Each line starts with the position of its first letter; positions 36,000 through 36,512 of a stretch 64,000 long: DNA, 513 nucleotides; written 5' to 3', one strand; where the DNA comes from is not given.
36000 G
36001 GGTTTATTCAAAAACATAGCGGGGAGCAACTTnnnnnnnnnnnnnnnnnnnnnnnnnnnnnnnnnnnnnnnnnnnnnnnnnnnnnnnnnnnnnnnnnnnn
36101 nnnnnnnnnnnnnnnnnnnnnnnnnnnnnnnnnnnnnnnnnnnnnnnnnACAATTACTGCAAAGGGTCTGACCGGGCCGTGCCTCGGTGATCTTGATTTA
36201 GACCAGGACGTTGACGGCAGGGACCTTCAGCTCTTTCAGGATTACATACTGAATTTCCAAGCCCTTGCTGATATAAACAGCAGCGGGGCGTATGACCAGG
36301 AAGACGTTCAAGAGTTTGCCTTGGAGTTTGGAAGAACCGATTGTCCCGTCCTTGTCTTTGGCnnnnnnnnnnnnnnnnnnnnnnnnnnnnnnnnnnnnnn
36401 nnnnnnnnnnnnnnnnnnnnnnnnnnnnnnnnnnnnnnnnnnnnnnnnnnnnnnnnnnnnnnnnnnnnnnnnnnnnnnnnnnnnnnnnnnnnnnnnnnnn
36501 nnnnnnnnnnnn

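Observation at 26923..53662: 27-kb surface island: four secreted proteins carry dockerin-like modules but no cohesin partner is visible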

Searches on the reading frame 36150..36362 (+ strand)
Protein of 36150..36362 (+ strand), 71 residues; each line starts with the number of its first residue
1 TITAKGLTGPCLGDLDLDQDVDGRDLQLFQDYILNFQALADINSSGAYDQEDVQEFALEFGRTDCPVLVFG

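Call 5: search_protein_families(library=pfam, proteins=[window:36150-36362:+], max_evalue=10)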
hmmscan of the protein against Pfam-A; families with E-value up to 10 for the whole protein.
seq(71 aa): 2 families
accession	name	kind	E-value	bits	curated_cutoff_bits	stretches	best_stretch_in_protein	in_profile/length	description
PF00404.24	Dockerin_1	-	0.00039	21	22.9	1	12-54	1-50/57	Dockerin type I domain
PF11513.13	TA0956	-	0.14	12.9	25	1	35-64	29-57/110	Thermoplasma acidophilum protein TA0956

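Call 21: search_solved_structures(query=window:36150-36362:+, max_evalue=10, show_alignments=2)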
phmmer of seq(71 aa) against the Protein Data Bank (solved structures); distinct sequences matched with E-value up to 10: 7.
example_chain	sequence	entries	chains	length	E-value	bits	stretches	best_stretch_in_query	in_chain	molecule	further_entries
6kgc_B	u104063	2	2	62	0.038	17.7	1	11-56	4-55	And cellulose-binding endoglucanase family 9 CelL ortholog dockerin domain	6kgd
6kg9_A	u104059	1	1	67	0.039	17.7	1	10-57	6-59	And cellulose-binding endoglucanase family 9 CelL ortholog dockerin domain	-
2y3n_B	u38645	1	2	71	0.28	14.9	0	39-67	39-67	CELLULOSOMAL FAMILY-48 PROCESSIVE GLYCOSIDE HYDROLASE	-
5lxv_B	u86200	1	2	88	0.5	14.1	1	11-54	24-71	Carbohydrate-binding protein WP_009985128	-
6kge_D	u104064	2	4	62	0.67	13.7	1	11-56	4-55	And cellulose-binding endoglucanase family 9 CelL ortholog dockerin domain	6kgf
4fl4_A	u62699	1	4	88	0.95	13.3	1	7-54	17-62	Glycoside hydrolase family 9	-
6h30_A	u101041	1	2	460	1.4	12.7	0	19-62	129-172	Glutamine ABC transporter permease and substrate binding protein protein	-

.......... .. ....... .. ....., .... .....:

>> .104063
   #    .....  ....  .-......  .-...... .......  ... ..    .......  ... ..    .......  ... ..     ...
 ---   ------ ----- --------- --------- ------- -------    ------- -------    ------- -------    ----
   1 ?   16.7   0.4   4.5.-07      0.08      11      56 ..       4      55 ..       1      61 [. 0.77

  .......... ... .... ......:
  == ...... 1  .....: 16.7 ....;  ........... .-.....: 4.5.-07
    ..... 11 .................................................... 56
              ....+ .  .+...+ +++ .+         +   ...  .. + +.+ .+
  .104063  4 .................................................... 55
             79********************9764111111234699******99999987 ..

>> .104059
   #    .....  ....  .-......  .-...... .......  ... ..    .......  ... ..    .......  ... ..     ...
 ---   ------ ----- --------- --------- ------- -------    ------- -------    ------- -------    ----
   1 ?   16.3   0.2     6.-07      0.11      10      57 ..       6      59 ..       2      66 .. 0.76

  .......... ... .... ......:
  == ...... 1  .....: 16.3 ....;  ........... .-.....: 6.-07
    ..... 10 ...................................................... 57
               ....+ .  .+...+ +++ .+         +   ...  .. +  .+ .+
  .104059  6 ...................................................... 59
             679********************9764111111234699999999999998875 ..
